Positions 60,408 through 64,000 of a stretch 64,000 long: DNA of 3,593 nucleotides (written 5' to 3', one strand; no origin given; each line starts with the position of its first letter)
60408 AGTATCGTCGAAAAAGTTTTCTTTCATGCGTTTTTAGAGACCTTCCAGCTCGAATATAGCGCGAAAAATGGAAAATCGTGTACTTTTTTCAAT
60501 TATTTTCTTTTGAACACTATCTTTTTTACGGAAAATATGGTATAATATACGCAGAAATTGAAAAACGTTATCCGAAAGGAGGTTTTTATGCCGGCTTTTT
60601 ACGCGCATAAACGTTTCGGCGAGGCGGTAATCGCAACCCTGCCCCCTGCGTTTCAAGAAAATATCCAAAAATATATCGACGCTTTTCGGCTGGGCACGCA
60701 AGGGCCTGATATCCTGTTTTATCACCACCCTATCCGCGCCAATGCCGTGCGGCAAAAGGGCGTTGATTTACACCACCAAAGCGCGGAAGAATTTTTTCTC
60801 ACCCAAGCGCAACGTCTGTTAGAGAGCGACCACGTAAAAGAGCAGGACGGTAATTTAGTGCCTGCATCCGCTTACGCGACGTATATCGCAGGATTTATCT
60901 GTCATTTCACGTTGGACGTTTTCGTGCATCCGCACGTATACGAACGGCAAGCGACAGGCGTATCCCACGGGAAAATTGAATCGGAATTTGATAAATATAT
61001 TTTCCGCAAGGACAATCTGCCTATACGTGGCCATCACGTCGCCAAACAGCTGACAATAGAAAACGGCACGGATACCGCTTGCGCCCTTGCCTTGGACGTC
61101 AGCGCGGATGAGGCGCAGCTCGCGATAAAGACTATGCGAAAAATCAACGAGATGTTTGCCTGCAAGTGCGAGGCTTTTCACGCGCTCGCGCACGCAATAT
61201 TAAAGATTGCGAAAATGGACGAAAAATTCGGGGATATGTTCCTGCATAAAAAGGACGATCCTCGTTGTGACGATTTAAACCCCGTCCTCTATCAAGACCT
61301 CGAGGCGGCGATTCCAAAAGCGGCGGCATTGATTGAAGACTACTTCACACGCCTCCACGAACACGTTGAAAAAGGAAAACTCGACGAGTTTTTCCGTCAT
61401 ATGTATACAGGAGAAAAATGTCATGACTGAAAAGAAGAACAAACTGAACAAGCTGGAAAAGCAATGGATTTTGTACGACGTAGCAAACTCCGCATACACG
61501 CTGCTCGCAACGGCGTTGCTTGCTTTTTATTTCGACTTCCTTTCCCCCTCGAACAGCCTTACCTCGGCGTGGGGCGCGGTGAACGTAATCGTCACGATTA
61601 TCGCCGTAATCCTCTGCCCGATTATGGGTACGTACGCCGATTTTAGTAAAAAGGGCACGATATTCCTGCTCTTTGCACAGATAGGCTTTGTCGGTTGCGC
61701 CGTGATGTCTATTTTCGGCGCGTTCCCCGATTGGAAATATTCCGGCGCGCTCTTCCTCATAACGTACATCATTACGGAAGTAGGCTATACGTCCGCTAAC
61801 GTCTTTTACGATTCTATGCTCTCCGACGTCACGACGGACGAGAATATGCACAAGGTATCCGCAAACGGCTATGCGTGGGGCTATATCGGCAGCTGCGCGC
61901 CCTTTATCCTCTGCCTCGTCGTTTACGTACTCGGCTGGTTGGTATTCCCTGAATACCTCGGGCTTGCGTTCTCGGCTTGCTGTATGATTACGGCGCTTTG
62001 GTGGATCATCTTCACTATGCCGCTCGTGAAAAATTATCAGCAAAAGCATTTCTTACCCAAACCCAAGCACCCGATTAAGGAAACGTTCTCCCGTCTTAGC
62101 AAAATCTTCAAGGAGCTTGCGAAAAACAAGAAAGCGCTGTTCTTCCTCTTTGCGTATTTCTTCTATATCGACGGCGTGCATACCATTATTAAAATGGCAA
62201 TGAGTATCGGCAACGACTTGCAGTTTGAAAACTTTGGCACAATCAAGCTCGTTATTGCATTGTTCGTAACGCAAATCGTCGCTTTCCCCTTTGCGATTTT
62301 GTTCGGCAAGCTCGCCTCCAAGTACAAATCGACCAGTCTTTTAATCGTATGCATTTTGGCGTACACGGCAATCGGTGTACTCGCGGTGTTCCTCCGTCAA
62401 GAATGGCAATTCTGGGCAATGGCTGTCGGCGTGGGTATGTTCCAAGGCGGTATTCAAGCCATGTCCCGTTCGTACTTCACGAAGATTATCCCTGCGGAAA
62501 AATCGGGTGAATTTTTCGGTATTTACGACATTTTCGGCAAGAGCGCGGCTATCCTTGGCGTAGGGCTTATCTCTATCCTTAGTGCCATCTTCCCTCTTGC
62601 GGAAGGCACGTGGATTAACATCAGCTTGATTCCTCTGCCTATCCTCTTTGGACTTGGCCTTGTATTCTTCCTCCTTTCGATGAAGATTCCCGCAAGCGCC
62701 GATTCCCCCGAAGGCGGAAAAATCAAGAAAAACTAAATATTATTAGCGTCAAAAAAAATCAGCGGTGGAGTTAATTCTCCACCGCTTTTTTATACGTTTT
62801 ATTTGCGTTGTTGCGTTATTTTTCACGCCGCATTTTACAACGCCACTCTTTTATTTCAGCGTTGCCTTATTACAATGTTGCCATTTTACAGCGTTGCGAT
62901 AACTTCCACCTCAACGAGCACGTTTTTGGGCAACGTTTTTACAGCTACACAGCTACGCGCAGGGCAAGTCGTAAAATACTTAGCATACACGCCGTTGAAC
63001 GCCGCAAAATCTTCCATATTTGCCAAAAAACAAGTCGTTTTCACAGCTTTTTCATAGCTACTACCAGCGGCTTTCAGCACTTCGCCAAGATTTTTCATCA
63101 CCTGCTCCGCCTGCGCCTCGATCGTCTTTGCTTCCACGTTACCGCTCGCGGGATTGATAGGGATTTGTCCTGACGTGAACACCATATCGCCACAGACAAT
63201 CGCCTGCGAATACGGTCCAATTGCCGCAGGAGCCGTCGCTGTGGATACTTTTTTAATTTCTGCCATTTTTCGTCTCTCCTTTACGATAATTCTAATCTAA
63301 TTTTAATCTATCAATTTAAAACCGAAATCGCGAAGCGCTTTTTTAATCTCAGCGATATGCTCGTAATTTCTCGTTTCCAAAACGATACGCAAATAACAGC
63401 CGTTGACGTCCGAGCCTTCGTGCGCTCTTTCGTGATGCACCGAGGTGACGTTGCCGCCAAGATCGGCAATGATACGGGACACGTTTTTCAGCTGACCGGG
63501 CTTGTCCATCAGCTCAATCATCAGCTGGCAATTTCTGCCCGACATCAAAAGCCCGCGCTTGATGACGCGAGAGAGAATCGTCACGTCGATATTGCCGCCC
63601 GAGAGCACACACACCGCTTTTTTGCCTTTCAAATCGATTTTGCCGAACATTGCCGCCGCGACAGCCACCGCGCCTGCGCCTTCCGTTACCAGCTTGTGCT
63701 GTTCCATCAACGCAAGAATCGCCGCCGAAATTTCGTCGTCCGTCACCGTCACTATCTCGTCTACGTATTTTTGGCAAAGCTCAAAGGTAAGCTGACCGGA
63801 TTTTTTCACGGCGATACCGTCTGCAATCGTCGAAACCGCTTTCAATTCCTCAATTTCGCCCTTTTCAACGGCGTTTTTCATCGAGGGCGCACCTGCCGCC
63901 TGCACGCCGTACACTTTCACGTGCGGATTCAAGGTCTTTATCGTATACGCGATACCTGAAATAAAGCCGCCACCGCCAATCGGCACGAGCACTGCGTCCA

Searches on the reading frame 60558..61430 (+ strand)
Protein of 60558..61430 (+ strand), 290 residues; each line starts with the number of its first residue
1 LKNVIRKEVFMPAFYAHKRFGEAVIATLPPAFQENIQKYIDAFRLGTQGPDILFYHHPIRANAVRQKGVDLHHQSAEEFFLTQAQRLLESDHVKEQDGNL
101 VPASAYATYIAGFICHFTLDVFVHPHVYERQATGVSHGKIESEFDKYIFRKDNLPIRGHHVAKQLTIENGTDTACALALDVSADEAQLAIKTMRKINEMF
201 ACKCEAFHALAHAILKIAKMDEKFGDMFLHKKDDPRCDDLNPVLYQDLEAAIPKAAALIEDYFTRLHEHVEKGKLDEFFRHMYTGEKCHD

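Call 45: search_protein_families(library=pfam, proteins=[window:60558-61430:+], max_evalue=0.00001)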
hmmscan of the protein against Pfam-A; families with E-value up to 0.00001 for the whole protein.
window:60558-61430:+ (290 aa): 1 family
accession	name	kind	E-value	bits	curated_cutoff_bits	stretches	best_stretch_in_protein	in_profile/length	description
PF00882.24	Zn_dep_PLPC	-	5.7e-13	49.6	26.8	1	17-166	2-138/167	Zinc dependent phospholipase C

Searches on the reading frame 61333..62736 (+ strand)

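Call 45: search_protein_families(library=pfam, proteins=[window:61333-62736:+], max_evalue=0.00001)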
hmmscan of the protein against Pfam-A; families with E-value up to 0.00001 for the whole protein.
window:61333-62736:+ (467 aa): 2 families
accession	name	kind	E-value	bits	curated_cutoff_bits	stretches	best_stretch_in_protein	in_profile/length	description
PF11700.14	ATG22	-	3e-37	128.9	24.1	1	171-448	189-471/482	Vacuole effluxer Atg22 like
PF07690.21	MFS_1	-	8.7e-18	64.8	33.4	1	56-409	13-346/347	Major Facilitator Superfamily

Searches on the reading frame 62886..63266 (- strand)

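Call 45: search_protein_families(library=pfam, proteins=[window:62886-63266:-], max_evalue=0.00001)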
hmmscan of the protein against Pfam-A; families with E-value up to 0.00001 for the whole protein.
window:62886-63266:- (126 aa): 1 family
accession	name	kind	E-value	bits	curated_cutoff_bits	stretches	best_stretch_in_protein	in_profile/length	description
PF01042.26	Ribonuc_L-PSP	-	1.5e-41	141.6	27.3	1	10-125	2-120/121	Endoribonuclease L-PSP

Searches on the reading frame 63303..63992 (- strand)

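Call 45: search_protein_families(library=pfam, proteins=[window:63303-63992:-], max_evalue=0.00001)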
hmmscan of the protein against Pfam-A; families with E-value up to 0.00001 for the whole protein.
window:63303-63992:- (229 aa): 2 families
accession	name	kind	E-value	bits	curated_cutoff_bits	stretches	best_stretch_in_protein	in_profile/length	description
PF00291.31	PALP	-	1.1e-32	114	35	1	2-132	162-295/295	Pyridoxal-phosphate dependent enzyme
PF01842.31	ACT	-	1.6e-08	34.6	27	1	157-221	3-65/66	ACT domain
